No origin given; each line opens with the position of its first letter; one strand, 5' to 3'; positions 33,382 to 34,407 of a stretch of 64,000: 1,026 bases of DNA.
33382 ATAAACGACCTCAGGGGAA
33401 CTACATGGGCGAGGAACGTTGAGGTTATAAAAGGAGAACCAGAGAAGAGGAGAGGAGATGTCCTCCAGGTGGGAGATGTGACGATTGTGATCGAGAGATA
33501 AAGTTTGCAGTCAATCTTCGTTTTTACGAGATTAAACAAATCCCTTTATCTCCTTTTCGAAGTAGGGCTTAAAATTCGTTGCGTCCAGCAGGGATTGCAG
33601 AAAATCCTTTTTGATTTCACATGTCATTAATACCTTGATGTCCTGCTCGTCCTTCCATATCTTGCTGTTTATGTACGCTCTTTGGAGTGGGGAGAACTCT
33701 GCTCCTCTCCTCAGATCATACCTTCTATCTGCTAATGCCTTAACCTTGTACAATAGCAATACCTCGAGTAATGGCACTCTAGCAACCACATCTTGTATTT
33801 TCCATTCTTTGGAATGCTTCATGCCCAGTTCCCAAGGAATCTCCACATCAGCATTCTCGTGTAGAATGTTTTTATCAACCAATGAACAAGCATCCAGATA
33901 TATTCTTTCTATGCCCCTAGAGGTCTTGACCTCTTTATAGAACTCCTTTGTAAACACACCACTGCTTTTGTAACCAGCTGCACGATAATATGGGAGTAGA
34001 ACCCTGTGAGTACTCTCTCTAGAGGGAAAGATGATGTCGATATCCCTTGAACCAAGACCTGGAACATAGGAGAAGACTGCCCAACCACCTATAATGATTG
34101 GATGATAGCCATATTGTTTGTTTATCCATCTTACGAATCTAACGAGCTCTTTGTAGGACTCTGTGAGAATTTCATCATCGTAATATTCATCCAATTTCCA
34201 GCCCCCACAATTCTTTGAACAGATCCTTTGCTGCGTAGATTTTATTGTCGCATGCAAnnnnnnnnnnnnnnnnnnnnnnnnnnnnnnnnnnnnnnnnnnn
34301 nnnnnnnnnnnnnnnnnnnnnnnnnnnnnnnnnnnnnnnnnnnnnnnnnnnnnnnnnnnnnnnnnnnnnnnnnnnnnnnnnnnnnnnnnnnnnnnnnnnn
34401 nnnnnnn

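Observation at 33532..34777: AbiEi/AbiEii-like (type IV TA / abortive infection) pair with an unusual 71-nt overlap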

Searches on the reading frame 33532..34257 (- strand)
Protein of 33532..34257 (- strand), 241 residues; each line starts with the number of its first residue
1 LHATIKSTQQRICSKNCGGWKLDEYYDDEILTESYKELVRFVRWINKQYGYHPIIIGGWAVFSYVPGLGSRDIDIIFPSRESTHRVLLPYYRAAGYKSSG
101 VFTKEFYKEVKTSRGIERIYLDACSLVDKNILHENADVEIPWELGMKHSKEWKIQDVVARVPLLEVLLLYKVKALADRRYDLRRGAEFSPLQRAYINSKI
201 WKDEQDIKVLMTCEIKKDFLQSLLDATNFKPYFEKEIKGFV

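Call 3: search_protein_families(library=pfam, proteins=[window:33532-34257:-], max_evalue=1)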
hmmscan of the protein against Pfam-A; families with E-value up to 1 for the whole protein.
window:33532-34257:- (241 aa): 0 families

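Call 4: search_protein_families(library=ncbifam, proteins=[window:33532-34257:-], max_evalue=1)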
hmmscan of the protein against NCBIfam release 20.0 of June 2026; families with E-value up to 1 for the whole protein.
window:33532-34257:- (241 aa): 0 families

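Call 5: search_protein_families(library=padloc, proteins=[window:33532-34257:-], max_evalue=1)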
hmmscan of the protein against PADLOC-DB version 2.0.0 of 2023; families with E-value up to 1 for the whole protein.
window:33532-34257:- (241 aa): 0 families

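Call 7: find_homologous_proteins(query=window:33532-34257:-, max_evalue=0.001)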
Query window:33532-34257:- (241 aa): 71 proteins with E <= 0.001 among 327 candidates.
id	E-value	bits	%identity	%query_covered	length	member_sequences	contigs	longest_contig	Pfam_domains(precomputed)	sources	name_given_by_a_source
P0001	3.7e-144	497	100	91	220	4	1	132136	-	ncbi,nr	ncbi:MAG: hypothetical protein QMC77_00410 [Methanocellales archaeon]|nr:hypothetical protein [Metha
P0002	9.9e-99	348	69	90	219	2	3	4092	-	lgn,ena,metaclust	metaclust:\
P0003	1.3e-92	328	65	90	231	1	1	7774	-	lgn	-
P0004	6.6e-86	306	66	79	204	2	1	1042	-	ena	-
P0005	2.3e-82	294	57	92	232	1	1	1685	-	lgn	-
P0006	1.5e-81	292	57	94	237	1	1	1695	-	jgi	jgi:hypothetical protein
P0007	1.9e-80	288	57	92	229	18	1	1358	-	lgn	-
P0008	2.3e-80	288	55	91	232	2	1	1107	-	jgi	jgi:hypothetical protein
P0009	2.5e-80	288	56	97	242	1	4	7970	-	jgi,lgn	jgi:hypothetical protein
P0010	1.6e-79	285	56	93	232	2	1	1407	-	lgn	-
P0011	1.9e-79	285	54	97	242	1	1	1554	-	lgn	-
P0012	5.6e-79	283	55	96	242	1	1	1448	-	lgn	-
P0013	1.1e-78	282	56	95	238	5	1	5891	-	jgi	-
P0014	1.9e-78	282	56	93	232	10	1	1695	-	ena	-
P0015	2.0e-78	282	56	90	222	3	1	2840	-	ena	-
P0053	3.2e-62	229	51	90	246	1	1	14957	-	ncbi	ncbi:MAG: hypothetical protein ABIA76_00195 [Candidatus Diapherotrites archaeon]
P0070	1.2e-29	122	37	88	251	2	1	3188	-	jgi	jgi:hypothetical protein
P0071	4.5e-28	117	36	84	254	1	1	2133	-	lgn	-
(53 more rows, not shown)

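Call 13: search_protein_families(library=pfam, alignment_id=A2, max_evalue=10)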
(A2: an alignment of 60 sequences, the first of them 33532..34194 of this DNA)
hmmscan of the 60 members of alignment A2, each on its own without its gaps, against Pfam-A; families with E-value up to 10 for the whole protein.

A. member 1, window:33532-34194:- (220 aa): 0 families

B. families by the number of members that match (of 60 scanned): 29 families (the first 25 are shown)
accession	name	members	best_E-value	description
PF08843.17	AbiEii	12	0.0063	Nucleotidyl transferase AbiEii toxin, Type IV TA system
PF10706.15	Aminoglyc_resit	8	0.0066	Aminoglycoside-2''-adenylyltransferase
PF10437.14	Lip_prot_lig_C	4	0.0058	Bacterial lipoate protein ligase C-terminus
PF10930.13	DUF2737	4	0.1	Protein of unknown function (DUF2737)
PF09970.15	DUF2204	2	0.027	Nucleotidyl transferase of unknown function (DUF2204)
PF13017.12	Maelstrom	2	0.035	piRNA pathway germ-plasm component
PF24058.1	DUF7359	2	0.32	Domain of unknown function (DUF7359)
PF14907.12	NTP_transf_5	1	0.00038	Uncharacterised nucleotidyltransferase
PF06780.16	Erp_C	1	0.0075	Erp protein C-terminus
PF21499.3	DYN1_lid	1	0.0092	DYN1, AAA+ ATPase lid domain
PF25413.1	Rossman_Mical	1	0.028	Mical, Rossman domain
PF06087.18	Tyr-DNA_phospho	1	0.034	Tyrosyl-DNA phosphodiesterase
PF02102.21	Peptidase_M35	1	0.041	Deuterolysin metalloprotease (M35) family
PF04222.17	DUF416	1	0.054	Protein of unknown function (DUF416)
PF10638.14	Sfi1_C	1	0.081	Spindle body associated protein C-terminus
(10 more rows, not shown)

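Call 16: search_solved_structures(query=A2, max_evalue=10, show_alignments=2)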
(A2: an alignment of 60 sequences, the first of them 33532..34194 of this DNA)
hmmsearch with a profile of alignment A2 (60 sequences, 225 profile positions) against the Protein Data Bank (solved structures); distinct sequences matched with E-value up to 10: 0.

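Call 19: predict_structure(alignment_id=A2)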
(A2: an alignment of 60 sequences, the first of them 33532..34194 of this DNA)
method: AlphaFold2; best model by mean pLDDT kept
length: 220 residues; sequences in the alignment: 60
mean_pLDDT: 93.1   pTM: 0.90
mean pLDDT of the five models: 93.1, 92.4, 91.9, 91.8, 90.6
residues with pLDDT >= 90: 180; 70-90: 33; 50-70: 7; < 50: 0
segments of 3 or more residues with pLDDT < 50: none
pLDDT, mean of each block of 10 residues (from residue 1): 80 97 95 97 91 93 90 89 87 93 94 97 97 97 98 97 84 91 95 97 98 87
secondary structure, 60 per line:
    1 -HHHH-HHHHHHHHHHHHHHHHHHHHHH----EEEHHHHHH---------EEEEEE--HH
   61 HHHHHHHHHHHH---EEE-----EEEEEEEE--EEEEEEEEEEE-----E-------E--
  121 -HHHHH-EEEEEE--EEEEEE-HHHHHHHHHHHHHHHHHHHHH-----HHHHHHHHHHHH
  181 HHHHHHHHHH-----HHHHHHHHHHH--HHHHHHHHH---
elements in order: H2-5 H7-28 E33-35 H36-41 E51-56 H59-72 E76-78 E84-91 E94-104 H122-126 E128-133 E136-141 H143-163 H169-190 H196-206 H209-217

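Call 20: find_encoding_contigs(protein=P0009, flank=6000, max_places=4)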
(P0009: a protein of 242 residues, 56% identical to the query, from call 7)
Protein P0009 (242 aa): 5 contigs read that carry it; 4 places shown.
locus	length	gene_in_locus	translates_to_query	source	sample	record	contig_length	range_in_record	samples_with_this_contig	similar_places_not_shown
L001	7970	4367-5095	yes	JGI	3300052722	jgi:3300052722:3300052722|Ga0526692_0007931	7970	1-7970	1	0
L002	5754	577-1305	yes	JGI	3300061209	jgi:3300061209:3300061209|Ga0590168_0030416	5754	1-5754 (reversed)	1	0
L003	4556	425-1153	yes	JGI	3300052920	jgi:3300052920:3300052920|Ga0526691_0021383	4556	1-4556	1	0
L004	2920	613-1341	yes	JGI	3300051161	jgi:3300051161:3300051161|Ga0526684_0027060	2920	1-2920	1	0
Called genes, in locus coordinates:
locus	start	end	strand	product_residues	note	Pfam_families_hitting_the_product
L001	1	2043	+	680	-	?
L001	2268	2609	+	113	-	-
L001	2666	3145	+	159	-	PF01797:Y1_Tnp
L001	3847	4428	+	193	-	-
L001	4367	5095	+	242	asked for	-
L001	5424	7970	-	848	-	PF10102:DUF2341, PF07953:Toxin_R_bind_N (weak), PF13385:Laminin_G_3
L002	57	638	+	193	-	-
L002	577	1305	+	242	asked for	-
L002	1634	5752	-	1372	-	?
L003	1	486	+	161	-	?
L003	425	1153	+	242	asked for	-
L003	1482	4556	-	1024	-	?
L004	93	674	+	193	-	-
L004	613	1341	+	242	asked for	-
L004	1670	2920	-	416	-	?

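Call 26: find_encoding_contigs(protein=P0002, flank=6000, max_places=3)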
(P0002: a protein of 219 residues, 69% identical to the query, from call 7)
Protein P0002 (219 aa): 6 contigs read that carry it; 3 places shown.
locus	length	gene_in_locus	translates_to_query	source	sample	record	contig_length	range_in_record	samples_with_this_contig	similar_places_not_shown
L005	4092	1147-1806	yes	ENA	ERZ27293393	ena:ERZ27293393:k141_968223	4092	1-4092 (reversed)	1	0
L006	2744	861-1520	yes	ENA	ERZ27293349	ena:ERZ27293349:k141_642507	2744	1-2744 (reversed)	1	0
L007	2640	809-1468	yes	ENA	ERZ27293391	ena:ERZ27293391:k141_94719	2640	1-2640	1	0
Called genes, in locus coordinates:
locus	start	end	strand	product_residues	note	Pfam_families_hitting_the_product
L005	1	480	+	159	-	?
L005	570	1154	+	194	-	-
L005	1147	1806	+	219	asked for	-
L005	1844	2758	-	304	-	PF01555:N6_N4_Mtase, PF01170:UPF0020 (faint), PF03602:Cons_hypoth95 (faint), PF13847:Methyltransf_31 (weak), PF08241:Methyltransf_11 (faint), PF01555:N6_N4_Mtase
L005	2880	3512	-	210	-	-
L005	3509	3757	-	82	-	PF12840:HTH_20 (weak)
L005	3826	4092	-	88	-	?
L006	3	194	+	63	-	?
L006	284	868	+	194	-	-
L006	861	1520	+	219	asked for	-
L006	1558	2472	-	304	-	PF01555:N6_N4_Mtase, PF01170:UPF0020 (faint), PF03602:Cons_hypoth95 (faint), PF13847:Methyltransf_31 (weak), PF08241:Methyltransf_11 (faint), PF01555:N6_N4_Mtase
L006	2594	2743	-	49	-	?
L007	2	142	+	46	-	?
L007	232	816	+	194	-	-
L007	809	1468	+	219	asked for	-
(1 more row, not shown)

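Call 27: find_encoding_contigs(protein=P0053, flank=8000, max_places=2)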
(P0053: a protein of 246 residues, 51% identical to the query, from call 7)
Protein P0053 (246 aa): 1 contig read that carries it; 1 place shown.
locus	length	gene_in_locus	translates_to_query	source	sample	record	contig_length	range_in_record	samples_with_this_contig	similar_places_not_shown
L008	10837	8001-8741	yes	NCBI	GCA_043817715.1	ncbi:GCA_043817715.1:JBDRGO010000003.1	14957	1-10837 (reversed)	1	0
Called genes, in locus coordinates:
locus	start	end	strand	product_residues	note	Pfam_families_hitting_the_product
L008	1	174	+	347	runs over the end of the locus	PF08541:ACP_syn_III_C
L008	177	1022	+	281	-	-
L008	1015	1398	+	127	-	-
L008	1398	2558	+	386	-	PF00108:Thiolase_N, PF22691:Thiolase_C_1, PF02803:Thiolase_C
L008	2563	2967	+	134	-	PF01796:OB_ChsH2_C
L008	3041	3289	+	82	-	PF10884:DUF2683 (weak)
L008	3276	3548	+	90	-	-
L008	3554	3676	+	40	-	-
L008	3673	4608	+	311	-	PF00288:GHMP_kinases_N, PF08544:GHMP_kinases_C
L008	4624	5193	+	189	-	PF02441:Flavoprotein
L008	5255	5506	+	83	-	PF04014:MazE_antitoxin (weak)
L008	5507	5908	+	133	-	PF01850:PIN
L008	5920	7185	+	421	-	PF20695:UbiD_N, PF01977:UbiD, PF20696:UbiD_C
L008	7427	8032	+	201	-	PF01978:TrmB, PF13412:HTH_24 (faint)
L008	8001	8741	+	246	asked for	-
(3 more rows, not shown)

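Call 31: find_homologous_proteins(query=A2, max_evalue=0.001)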
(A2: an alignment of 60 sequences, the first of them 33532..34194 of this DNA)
Query A2 (60 sequences) (220 aa, profile of the alignment): 1161 proteins with E <= 0.001 among 8000 candidates; the best 120 are listed.
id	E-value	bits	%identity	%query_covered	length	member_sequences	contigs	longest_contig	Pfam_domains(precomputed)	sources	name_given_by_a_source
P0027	7.8e-110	384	55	99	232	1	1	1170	-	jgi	jgi:hypothetical protein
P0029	2.8e-109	382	55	99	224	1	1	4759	-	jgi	jgi:hypothetical protein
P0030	7.4e-109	380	55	99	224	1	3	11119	-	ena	-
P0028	7.9e-109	380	55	99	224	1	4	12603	-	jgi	-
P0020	1.4e-108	379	55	99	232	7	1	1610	-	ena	-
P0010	1.6e-108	379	56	99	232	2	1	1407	-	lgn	-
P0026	1.9e-108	379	55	99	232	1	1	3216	-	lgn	-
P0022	2.0e-108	379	54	99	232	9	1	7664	-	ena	-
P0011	3.5e-108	378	56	99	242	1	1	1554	-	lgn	-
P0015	3.9e-108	378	57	99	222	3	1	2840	-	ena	-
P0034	5.0e-108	378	54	99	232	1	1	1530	-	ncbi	-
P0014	9.5e-108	377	56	99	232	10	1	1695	-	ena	-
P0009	1.4e-107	376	56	99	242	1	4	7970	-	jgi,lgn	jgi:hypothetical protein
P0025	1.6e-107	376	55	99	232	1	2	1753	-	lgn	-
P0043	1.9e-107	376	53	99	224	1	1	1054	-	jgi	jgi:hypothetical protein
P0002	1.3e-98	347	70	99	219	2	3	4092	-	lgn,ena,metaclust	metaclust:\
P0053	1.6e-83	297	50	99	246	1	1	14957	-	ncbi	ncbi:MAG: hypothetical protein ABIA76_00195 [Candidatus Diapherotrites archaeon]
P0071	1.3e-65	239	39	85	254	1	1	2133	-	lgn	-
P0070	8.6e-65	236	37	97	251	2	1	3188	-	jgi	jgi:hypothetical protein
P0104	1.6e-61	226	42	97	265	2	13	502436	-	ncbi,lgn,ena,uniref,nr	ncbi:MAG TPA: hypothetical protein HA252_06800 [Candidatus Diapherotrites archaeon]|uniref:Nucleotid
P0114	2.2e-59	219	40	97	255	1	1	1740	PF08843.18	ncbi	-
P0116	2.8e-59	218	42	98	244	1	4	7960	PF14907.13,PF08843.18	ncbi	-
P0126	6.6e-58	214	34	97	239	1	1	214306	-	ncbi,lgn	-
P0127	1.9e-57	212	41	96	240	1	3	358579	-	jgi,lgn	jgi:hypothetical protein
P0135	5.0e-56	208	40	97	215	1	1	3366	PF14907.13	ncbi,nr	ncbi:hypothetical protein HZB88_02385 [archaeon]|nr:hypothetical protein [archaeon]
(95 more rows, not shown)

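Call 54: find_related_loci(query=A2, collection=genome_contigs, flank=4000)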
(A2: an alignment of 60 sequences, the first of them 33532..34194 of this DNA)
Query A2 (220 aa) in genome_contigs; peptide patterns used: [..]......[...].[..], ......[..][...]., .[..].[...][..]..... (x = any residue, [..] = any of these).
142 stretches matched a pattern; 85 encode a relative of the query (tblastn E <= 1e-3); the best 80 are kept; 80 distinct loci.
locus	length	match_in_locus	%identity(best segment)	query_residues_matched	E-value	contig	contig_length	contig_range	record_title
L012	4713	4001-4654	59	1-217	6e-87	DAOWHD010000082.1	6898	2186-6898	MAG TPA_asm: Thermoplasmata archaeon isolate CSMAG_2008 CSMAG_2008_k141_163573_length_6898_cov_41.7904, whole genome sho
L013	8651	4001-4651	55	1-217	2e-80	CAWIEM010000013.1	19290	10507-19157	MAG: uncultured Thermoplasmata archaeon isolate MFD00709.bin.2.100 genome assembly, contig: contig_183661, whole genome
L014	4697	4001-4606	57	15-217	7e-77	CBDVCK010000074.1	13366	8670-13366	MAG TPA_asm: uncultured Thermoplasmata archaeon isolate SRR22302367_concoct_124 genome assembly, contig: ERZ26661968.224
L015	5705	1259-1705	76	1-149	6e-77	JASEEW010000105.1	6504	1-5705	MAG: Thermoplasmatales archaeon isolate Yes46-08 NODE_2118_length_6504_cov_0.249336, whole genome shotgun sequence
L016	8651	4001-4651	51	1-217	4e-73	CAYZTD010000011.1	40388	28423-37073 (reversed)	MAG TPA_asm: uncultured Thermoplasmatales archaeon isolate SRP332253_co2_155 genome assembly, contig: NODE_835_length_40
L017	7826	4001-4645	52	1-215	3e-72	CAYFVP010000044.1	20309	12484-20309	MAG TPA_asm: uncultured Thermoplasmatales archaeon isolate ERP108616_co1_160 genome assembly, contig: k119_379451, whole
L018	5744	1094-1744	51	1-217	5e-72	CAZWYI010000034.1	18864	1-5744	MAG TPA_asm: uncultured Thermoplasmatales archaeon isolate binchicken_co17_260 genome assembly, contig: NODE_7266_length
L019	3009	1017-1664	51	1-216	3e-72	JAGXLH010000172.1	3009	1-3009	MAG: Thermoplasmatota archaeon isolate GSL_GSL3510_11 NODE_9009_length_3009_cov_5.94344, whole genome shotgun sequence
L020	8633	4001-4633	48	5-217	4e-64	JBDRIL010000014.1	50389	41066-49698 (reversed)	MAG: archaeon isolate MEGAHIT-group-1.583 k141_4556699, whole genome shotgun sequence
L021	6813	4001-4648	50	1-217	5e-62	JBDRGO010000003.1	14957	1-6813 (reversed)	MAG: Candidatus Iainarchaeum archaeon isolate MEGAHIT-group-1.438 k141_31477, whole genome shotgun sequence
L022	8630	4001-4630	49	5-216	4e-57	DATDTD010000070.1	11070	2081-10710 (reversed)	MAG TPA_asm: archaeon isolate SMAG_U8022 k141_1391548, whole genome shotgun sequence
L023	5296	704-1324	46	1-212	2e-55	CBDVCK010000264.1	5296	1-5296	MAG TPA_asm: uncultured Thermoplasmata archaeon isolate SRR22302367_concoct_124 genome assembly, contig: ERZ26661968.121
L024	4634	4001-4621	47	1-212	4e-54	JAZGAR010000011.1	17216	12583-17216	MAG: Thermoplasmata archaeon isolate SCS1bin.31 SCS1bin.31_11, whole genome shotgun sequence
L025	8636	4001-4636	46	1-217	2e-54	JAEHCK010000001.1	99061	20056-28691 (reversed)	MAG: Thermoplasmata archaeon isolate SG225.bin14 k141_704656_length_99061_cov_18.7333, whole genome shotgun sequence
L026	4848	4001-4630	41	2-213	3e-52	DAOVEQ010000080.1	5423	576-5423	MAG TPA_asm: Thermococci archaeon isolate CSMAG_1087 CSMAG_1087_k141_628998_length_5423_cov_35.5657, whole genome shotgu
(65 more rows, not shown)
